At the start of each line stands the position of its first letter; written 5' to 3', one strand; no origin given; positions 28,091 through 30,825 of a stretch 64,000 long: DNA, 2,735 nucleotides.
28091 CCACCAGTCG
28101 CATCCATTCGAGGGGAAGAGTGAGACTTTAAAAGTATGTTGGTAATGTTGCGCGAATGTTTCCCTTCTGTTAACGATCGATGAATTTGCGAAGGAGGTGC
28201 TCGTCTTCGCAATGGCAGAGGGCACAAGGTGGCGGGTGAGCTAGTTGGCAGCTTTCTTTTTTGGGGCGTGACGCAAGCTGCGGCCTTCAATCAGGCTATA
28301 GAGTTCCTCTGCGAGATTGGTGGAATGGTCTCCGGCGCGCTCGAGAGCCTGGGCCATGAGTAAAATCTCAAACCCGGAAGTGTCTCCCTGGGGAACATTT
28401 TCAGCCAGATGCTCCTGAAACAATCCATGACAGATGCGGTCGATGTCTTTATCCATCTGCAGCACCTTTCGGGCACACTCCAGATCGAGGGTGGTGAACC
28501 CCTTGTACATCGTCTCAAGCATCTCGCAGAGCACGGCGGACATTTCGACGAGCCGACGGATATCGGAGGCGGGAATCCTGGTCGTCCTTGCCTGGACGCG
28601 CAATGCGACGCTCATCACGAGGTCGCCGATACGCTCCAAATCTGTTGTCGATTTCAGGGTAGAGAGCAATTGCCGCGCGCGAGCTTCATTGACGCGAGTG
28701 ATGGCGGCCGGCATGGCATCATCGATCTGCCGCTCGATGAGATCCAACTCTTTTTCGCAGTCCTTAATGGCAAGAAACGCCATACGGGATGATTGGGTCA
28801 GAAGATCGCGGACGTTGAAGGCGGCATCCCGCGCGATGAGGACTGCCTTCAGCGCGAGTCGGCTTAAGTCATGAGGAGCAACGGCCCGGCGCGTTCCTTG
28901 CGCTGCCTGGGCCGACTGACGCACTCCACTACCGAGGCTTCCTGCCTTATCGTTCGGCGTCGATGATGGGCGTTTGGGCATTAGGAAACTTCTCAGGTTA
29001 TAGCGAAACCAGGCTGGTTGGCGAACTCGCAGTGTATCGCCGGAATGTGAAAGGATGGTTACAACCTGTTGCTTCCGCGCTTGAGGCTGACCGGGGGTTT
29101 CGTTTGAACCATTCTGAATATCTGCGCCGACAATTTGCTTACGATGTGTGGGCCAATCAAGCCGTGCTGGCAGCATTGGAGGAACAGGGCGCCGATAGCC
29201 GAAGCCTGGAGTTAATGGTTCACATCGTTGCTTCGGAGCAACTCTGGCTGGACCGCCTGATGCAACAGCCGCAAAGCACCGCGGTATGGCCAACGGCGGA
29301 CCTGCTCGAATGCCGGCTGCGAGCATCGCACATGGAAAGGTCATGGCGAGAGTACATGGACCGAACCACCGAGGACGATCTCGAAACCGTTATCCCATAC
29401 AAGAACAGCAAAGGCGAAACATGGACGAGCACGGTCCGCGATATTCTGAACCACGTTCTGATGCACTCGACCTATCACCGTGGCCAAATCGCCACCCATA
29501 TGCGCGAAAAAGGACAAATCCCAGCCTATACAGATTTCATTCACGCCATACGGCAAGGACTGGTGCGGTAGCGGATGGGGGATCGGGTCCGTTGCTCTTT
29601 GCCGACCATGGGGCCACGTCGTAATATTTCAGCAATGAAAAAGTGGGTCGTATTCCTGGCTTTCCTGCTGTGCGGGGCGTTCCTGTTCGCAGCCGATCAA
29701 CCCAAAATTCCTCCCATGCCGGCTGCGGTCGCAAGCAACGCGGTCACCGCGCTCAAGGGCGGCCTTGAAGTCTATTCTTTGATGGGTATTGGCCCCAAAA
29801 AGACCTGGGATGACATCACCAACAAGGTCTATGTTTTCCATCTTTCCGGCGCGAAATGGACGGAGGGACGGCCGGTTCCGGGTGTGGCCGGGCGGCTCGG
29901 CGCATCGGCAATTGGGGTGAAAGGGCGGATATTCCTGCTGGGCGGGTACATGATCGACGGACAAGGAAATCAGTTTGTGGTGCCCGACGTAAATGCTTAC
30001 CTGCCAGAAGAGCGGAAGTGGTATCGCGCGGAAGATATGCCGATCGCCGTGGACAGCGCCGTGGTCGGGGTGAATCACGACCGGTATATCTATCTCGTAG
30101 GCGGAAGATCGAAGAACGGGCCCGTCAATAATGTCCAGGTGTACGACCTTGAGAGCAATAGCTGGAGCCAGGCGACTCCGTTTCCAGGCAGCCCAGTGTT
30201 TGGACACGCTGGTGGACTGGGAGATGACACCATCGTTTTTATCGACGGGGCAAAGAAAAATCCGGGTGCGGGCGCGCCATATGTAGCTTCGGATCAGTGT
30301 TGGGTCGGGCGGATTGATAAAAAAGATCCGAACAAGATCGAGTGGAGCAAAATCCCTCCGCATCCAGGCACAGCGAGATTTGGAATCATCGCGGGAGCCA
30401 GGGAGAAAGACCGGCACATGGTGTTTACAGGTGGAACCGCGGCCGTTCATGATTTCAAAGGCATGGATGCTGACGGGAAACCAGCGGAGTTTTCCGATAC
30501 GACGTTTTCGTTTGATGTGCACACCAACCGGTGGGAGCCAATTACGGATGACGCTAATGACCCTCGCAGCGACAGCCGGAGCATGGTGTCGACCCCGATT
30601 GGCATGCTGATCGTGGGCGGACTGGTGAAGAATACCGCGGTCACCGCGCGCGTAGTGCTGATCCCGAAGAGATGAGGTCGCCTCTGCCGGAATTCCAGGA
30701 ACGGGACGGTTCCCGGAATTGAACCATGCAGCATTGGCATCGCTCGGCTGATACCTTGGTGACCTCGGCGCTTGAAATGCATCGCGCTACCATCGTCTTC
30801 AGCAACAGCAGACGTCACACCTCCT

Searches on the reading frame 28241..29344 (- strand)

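Call 84: search_protein_families(library=pfam, proteins=[window:28241-29344:-], max_evalue=0.00001)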
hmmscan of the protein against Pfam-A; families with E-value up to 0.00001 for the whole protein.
window:28241-29344:- (367 aa): 1 family
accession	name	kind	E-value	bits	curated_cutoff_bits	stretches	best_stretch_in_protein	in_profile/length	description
PF01895.24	PhoU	-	7.7e-23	81.1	23.5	2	265-347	1-88/89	PhoU domain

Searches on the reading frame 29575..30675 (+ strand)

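Call 84: search_protein_families(library=pfam, proteins=[window:29575-30675:+], max_evalue=0.00001)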
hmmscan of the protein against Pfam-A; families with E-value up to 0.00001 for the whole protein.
window:29575-30675:+ (366 aa): 9 families
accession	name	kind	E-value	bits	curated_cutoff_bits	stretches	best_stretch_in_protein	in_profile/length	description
PF13964.12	Kelch_6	-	2.2e-18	66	25.3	1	163-205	7-48/50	Kelch motif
PF24681.1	Kelch_KLHDC2_KLHL20_DRC7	-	2.6e-18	66.6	50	1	79-274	22-210/221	KLHDC2/KLHL20/DRC7 Kelch-repeats domain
PF24981.1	Beta-prop_ATRN-LZTR1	-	7.9e-17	61.9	50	1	54-181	96-223/289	Attractin/LZTR1 beta-propeller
PF01344.31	Kelch_1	-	2.5e-16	59.3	20.1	1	166-203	8-45/46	Kelch motif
PF13418.12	Kelch_4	-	1.5e-14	54.1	21.6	1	169-204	12-48/49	Galactose oxidase, central domain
PF24996.1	NANM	-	1.8e-12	47.3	45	0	83-180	29-127/350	N-acetylneuraminate epimerase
PF13415.12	Kelch_3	-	2.6e-11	43.9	22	1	170-212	2-44/48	Galactose oxidase, central domain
PF07646.21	Kelch_2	-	8.7e-11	41.7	21.3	0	107-156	2-48/48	Kelch motif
PF25210.1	Kelch_FKB95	-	9.7e-08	32.4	70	0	127-200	48-123/268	FKB95, Kelch-repeats domain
